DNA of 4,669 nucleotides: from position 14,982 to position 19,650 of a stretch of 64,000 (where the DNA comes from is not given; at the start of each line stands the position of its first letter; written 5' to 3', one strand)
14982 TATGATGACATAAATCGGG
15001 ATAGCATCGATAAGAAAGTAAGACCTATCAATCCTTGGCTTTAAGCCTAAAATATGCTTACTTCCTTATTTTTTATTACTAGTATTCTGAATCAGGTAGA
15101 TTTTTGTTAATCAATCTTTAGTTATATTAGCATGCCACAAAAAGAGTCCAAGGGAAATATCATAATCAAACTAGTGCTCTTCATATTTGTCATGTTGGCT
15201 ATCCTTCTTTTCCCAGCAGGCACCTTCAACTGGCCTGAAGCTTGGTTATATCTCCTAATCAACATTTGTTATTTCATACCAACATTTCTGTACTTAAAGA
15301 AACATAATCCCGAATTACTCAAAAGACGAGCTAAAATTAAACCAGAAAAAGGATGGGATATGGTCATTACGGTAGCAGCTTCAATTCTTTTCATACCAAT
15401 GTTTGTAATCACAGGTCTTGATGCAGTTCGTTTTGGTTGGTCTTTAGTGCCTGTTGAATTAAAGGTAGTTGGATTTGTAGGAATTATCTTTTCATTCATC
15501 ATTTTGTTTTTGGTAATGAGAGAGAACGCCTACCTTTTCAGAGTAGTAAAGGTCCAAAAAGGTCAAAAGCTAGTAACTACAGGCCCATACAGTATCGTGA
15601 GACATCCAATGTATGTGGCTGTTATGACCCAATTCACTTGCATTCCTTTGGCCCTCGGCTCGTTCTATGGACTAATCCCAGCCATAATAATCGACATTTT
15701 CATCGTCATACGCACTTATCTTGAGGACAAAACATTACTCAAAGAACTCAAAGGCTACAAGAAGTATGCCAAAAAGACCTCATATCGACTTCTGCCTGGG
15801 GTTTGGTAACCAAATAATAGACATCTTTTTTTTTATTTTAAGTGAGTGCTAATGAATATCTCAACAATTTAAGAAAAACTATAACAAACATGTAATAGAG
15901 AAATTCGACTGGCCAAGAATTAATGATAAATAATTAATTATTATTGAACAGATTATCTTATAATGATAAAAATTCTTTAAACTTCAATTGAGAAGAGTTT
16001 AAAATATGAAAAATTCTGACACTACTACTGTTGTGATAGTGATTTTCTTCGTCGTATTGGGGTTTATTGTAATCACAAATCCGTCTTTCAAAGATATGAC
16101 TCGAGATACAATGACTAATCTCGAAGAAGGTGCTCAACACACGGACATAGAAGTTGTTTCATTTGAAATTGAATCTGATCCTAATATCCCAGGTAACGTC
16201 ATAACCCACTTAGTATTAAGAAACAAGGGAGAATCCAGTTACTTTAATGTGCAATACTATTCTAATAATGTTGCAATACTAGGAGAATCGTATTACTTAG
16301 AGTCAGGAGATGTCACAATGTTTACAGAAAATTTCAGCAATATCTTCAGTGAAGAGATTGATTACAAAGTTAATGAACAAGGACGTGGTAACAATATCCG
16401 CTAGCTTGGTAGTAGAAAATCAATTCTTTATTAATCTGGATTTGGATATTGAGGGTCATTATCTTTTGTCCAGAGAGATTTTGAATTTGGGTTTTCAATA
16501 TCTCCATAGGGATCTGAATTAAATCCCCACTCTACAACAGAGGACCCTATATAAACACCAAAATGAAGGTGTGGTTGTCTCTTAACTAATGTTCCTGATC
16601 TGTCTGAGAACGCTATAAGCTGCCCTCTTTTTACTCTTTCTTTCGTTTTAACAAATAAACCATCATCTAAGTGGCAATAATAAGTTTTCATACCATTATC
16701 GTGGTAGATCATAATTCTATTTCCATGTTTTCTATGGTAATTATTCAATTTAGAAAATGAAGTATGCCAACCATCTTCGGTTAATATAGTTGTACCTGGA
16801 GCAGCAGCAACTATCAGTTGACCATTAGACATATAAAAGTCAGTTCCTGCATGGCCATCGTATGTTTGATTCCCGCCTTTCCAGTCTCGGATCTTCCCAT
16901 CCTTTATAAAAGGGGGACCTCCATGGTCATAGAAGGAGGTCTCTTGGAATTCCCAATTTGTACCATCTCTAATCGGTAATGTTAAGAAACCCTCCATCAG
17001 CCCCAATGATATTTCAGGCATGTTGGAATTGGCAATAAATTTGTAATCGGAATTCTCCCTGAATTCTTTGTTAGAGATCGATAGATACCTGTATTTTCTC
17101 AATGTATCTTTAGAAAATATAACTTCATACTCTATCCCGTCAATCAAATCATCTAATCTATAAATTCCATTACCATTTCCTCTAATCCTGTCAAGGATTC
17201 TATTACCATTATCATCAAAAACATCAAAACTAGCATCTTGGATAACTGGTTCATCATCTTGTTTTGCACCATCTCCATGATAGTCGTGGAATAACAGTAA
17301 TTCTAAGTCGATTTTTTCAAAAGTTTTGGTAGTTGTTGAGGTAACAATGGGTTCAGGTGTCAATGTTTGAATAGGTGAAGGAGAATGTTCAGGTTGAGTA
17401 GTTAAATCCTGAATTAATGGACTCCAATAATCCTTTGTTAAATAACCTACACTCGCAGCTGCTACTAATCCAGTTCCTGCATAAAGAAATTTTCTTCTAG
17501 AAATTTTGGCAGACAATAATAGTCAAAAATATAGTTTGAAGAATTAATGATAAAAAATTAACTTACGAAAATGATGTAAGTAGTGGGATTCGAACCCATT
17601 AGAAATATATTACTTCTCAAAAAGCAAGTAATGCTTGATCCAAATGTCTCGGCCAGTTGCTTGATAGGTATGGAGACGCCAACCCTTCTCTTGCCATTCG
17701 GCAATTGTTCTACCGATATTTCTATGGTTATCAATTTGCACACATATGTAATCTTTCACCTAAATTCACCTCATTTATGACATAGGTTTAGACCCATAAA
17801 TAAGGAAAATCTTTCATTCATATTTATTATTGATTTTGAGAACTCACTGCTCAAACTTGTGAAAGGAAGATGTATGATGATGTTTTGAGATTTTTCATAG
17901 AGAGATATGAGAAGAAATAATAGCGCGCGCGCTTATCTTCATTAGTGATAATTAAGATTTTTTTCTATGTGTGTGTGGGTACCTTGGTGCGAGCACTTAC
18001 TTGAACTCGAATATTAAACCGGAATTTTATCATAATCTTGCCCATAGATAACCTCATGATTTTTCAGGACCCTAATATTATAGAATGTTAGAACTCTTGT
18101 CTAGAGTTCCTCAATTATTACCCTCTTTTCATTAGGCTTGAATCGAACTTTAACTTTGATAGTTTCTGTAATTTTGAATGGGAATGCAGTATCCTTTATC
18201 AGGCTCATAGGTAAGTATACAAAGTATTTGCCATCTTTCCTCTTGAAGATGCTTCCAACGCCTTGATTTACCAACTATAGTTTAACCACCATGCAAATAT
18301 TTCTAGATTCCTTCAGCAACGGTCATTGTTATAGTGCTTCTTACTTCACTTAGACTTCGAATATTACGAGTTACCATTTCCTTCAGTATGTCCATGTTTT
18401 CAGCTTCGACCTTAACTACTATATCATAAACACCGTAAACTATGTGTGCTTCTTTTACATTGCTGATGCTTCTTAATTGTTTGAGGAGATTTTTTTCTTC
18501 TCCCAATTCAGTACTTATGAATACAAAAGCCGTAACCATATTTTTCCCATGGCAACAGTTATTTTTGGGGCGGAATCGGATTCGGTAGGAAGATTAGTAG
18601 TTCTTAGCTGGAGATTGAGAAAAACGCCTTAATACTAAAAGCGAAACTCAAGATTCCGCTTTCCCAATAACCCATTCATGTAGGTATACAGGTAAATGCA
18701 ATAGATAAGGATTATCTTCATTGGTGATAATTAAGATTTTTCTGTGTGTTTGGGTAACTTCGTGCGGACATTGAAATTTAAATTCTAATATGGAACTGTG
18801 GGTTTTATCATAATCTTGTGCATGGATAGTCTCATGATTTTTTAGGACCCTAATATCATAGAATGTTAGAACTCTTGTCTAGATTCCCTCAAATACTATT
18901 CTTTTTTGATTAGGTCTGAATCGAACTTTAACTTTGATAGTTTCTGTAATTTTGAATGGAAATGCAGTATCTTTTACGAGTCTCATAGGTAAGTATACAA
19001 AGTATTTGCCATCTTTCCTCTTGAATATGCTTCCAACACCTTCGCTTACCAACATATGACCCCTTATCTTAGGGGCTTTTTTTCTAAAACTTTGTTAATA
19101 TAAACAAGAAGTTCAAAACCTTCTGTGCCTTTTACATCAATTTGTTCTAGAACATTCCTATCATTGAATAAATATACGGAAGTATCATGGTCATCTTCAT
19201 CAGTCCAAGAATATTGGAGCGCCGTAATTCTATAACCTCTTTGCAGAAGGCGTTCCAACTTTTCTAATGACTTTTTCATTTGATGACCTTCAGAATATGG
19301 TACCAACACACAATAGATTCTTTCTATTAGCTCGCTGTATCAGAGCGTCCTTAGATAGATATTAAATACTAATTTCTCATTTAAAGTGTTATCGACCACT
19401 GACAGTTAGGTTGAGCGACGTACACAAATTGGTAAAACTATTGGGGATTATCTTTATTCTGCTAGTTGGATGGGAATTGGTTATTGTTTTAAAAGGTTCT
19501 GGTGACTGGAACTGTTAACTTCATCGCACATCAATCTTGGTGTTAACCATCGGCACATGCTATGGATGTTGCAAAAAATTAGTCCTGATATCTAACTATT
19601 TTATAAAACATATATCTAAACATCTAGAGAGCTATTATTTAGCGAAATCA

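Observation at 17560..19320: Duplicated ~346-bp module carrying a conserved AbrB-like mini-ORF, with a tRNA 3'-fragment and a stand-alone RAM-domain gene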

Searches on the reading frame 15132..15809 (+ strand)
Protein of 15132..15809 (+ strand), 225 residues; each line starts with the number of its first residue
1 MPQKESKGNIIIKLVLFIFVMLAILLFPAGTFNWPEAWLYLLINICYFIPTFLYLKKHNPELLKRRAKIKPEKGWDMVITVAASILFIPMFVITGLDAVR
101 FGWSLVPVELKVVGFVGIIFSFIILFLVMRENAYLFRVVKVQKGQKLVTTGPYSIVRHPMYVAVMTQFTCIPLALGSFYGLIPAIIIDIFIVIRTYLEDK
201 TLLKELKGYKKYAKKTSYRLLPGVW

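Call 112: search_protein_families(library=pfam, proteins=[window:15132-15809:+], max_evalue=0.00001)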
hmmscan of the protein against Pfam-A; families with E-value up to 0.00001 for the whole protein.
window:15132-15809:+ (225 aa): 2 families
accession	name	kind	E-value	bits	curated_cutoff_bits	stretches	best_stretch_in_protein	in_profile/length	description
PF04191.18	PEMT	-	2.4e-09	38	25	1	112-202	4-98/105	Phospholipid methyltransferase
PF04140.19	ICMT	-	2.5e-08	34.7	24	1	118-203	5-94/95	Isoprenylcysteine carboxyl methyltransferase (ICMT) family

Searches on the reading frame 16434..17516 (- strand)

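Call 6: search_protein_families(library=pfam, proteins=[window:16434-17516:-], max_evalue=1)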
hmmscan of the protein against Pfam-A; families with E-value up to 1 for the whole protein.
seq(361 aa): 4 families
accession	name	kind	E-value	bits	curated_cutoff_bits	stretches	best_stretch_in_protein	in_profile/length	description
PF01551.29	Peptidase_M23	-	1.1e-17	64.4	28.7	1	221-326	2-92/96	Peptidase family M23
PF17210.9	SdrD_B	-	9.7e-05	23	29.7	1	75-138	7-68/112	SdrD B-like domain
PF10399.14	UCR_Fe-S_N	-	0.0025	17.7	24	1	3-25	7-29/41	Ubiquitinol-cytochrome C reductase Fe-S subunit TAT signal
PF17802.7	SpaA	-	0.16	12.6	23.1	1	86-132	8-56/91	Prealbumin-like fold domain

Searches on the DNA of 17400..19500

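Call 21: search_rna_families(source=window, start=17400, end=19500, threshold=evalue, max_evalue=10, show_alignments=3)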
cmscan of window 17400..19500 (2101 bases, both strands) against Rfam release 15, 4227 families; matches with E-value up to 10: 8.
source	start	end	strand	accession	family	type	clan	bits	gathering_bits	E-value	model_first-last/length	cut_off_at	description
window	17931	18005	+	RF04177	BTnc201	Gene; sRNA;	-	20.6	105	1.4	1-99/99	no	Bacteroides sRNA BTnc201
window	18812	18874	-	RF01624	ceN27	Gene; snRNA; snoRNA; CD-box;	-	19.9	38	2.6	1-80/80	no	Nematode snoRNA ceN27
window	19086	19200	-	RF01614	ceN110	Gene; snRNA; snoRNA; HACA-box;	-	19.7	50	2.8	1-126/126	no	Caenorhabditis snoRNA ceN110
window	17420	17549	+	RF00443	SNORA27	Gene; snRNA; snoRNA; HACA-box;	CL00032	16.9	64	7.6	1-127/127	no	Small nucleolar RNA SNORA27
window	17491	17525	-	RF01381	HIV-1_SL3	Cis-reg;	-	14.7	33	6.2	1-23/23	no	HIV-1 stem-loop 3 Psi packaging signal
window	17805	17841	+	RF02933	ARRPOF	Gene; sRNA;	-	13.8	127.2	2.4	1-256/256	no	ARRPOF RNA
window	19411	19495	-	RF01419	IsrR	Gene; antisense;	-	13.7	52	8.4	103-187/187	no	Antisense RNA which regulates isiA expression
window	17566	17593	+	RF01295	SCARNA7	Gene; snRNA; snoRNA; scaRNA;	-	11.7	65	4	1-330/330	no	Small Cajal body-specific RNA 7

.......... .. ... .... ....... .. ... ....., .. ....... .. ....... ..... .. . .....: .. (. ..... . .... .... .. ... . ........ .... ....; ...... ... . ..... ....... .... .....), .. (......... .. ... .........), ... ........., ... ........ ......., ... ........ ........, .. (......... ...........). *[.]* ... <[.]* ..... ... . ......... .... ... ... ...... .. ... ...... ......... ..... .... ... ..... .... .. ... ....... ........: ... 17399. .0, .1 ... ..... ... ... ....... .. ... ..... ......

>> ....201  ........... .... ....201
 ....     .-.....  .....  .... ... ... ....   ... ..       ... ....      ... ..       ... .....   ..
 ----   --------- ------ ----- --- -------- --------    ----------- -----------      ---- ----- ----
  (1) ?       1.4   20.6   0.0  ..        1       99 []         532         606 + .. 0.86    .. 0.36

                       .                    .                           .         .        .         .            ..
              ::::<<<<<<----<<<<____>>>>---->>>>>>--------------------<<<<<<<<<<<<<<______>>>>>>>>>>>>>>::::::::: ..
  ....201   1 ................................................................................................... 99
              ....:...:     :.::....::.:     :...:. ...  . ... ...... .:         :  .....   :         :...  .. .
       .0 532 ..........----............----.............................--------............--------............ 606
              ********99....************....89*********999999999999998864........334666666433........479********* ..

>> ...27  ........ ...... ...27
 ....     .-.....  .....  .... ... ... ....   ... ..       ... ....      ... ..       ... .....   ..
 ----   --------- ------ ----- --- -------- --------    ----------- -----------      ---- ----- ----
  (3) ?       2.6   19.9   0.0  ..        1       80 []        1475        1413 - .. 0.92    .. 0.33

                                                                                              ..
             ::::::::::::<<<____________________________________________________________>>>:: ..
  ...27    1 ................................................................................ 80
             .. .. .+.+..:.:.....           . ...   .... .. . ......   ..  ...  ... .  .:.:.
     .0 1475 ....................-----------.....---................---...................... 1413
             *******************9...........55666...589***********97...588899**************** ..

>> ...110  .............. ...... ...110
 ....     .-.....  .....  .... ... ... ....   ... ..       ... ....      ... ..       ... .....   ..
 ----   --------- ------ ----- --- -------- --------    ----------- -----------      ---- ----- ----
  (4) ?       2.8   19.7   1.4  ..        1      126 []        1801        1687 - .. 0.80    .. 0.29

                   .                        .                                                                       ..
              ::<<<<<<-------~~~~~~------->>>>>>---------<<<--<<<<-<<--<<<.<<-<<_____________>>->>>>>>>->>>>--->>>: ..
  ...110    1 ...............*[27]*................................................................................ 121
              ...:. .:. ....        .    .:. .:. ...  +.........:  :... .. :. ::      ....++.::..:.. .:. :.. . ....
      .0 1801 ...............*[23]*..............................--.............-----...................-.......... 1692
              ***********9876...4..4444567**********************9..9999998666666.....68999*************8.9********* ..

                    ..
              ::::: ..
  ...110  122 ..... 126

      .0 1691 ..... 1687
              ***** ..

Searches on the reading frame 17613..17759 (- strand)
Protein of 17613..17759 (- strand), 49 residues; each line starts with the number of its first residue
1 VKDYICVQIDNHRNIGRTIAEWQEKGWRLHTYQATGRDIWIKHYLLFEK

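Call 6: search_protein_families(library=pfam, proteins=[window:17613-17759:-], max_evalue=1)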
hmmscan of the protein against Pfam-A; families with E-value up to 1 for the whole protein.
seq(49 aa): 0 families

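Call 69: find_homologous_proteins(query=window:17613-17759:-, max_evalue=0.01)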
Query seq(49 aa) (49 aa): 28 proteins with E <= 0.01 among 28 candidates.
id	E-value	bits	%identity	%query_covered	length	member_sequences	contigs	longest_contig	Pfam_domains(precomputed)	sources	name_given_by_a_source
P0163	1.5e-23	98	84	100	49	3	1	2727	-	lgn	-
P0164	6.2e-23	96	84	100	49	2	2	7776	-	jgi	jgi:hypothetical protein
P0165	1.3e-22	95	80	100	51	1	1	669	-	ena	-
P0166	2.0e-22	95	80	100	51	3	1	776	-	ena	-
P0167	2.5e-22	94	80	100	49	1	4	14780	-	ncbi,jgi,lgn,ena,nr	ncbi:MAG: hypothetical protein NWE86_03495 [Candidatus Bathyarchaeota archaeon]|nr:hypothetical prot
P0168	3.3e-22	94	82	100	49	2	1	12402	-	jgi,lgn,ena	-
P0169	4.6e-22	94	80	100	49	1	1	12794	-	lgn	-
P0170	6.4e-22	93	78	100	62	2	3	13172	-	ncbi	-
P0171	7.4e-22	93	78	100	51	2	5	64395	-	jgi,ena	-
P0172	1.2e-21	92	76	100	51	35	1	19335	-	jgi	-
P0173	1.6e-21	92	78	100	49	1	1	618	-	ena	-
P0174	3.1e-21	91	80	100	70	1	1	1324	-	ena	-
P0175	8.7e-21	90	76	100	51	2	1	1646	-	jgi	-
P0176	1.8e-20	89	73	100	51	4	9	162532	-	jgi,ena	jgi:hypothetical protein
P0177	6.4e-20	87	73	100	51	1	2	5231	-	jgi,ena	-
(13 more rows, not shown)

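Call 70: find_encoding_contigs(protein=P0167, flank=2500, max_places=3)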
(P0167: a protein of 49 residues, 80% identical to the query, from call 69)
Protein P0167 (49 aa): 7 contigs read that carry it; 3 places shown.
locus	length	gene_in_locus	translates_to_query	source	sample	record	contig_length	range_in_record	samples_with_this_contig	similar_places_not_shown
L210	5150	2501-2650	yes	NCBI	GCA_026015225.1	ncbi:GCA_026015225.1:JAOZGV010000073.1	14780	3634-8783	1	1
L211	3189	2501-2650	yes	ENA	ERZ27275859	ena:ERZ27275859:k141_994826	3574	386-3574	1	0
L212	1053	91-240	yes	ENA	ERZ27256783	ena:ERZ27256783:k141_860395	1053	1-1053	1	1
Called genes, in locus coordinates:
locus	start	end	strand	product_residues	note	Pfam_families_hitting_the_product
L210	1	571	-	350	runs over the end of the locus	PF01916:DS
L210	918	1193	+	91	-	-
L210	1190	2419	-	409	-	PF08240:ADH_N, PF16912:Glu_dehyd_C, PF00107:ADH_zinc_N, PF13602:ADH_zinc_N_2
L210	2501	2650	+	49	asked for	-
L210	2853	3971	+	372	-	PF04055:Radical_SAM, PF13186:SPASM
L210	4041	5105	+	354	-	PF04055:Radical_SAM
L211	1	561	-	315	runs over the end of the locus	?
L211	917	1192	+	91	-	-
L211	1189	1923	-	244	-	PF16912:Glu_dehyd_C (weak), PF00107:ADH_zinc_N, PF13602:ADH_zinc_N_2 (weak)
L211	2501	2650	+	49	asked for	-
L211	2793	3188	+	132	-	?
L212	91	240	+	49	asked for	-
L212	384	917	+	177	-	PF01613:Flavin_Reduct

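Call 71: find_encoding_contigs(protein=P0176, flank=2500, max_places=3)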
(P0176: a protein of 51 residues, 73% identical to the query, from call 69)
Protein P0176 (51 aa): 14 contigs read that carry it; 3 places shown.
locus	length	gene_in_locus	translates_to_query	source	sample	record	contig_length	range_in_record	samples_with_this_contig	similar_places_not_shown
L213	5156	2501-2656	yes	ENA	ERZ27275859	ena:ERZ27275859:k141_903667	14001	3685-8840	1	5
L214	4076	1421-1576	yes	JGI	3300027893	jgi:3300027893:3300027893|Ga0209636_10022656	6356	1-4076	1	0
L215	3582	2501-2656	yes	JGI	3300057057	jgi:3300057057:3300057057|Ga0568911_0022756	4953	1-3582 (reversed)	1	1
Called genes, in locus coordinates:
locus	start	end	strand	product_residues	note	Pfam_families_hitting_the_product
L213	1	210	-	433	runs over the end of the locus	PF00152:tRNA-synt_2 (faint), PF01409:tRNA-synt_2d (weak), PF13393:tRNA-synt_His, PF03129:HGTP_anticodon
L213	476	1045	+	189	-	PF18931:DUF5680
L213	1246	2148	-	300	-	PF11617:Cu-binding_MopE (faint)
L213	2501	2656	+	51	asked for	-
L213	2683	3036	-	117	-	PF08818:DUF1801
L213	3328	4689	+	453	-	-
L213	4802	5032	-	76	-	-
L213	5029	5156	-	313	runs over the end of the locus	-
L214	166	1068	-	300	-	PF11617:Cu-binding_MopE (faint)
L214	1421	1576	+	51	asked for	-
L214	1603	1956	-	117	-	PF08818:DUF1801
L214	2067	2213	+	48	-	-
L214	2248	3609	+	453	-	-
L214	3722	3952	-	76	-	-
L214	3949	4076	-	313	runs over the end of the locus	-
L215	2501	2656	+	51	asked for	-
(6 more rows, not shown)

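Call 72: find_encoding_contigs(protein=P0164, flank=2500, max_places=2)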
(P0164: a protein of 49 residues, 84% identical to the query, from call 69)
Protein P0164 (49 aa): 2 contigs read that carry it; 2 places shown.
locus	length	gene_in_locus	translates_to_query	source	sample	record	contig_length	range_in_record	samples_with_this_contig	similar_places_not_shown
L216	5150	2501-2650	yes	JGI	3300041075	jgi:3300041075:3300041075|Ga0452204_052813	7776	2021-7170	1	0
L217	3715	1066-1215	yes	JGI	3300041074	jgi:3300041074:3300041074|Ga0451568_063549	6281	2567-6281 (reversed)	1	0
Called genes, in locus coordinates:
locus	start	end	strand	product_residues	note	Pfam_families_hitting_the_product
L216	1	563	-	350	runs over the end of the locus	PF01916:DS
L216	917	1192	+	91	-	-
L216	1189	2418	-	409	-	PF08240:ADH_N, PF16912:Glu_dehyd_C (weak), PF00107:ADH_zinc_N, PF13602:ADH_zinc_N_2 (weak)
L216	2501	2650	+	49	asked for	-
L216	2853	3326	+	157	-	PF01613:Flavin_Reduct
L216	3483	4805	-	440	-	PF13393:tRNA-synt_His, PF00587:tRNA-synt_2b, PF03129:HGTP_anticodon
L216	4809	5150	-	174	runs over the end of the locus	PF02778:tRNA_int_endo_N, PF01974:tRNA_int_endo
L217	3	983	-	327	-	?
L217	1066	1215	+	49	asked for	-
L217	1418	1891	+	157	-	PF01613:Flavin_Reduct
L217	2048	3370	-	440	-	PF13393:tRNA-synt_His, PF00587:tRNA-synt_2b, PF03129:HGTP_anticodon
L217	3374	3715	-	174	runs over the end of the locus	PF02778:tRNA_int_endo_N, PF01974:tRNA_int_endo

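Call 96: search_protein_families(library=padloc, proteins=[window:17613-17759:-], max_evalue=0.1)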
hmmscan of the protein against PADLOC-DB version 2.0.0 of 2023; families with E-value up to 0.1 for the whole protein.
seq(49 aa): 0 families

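Call 97: search_protein_families(library=ncbifam, proteins=[window:17613-17759:-], max_evalue=0.1)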
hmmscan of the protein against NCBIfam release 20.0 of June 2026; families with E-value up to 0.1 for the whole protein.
seq(49 aa): 1 family
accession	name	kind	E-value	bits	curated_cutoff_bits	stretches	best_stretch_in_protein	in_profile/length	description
NF058545.1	IVPilMotSglSMyx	equivalog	0.028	14.5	170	1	14-38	11-35/125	type IV pili motility protein SglS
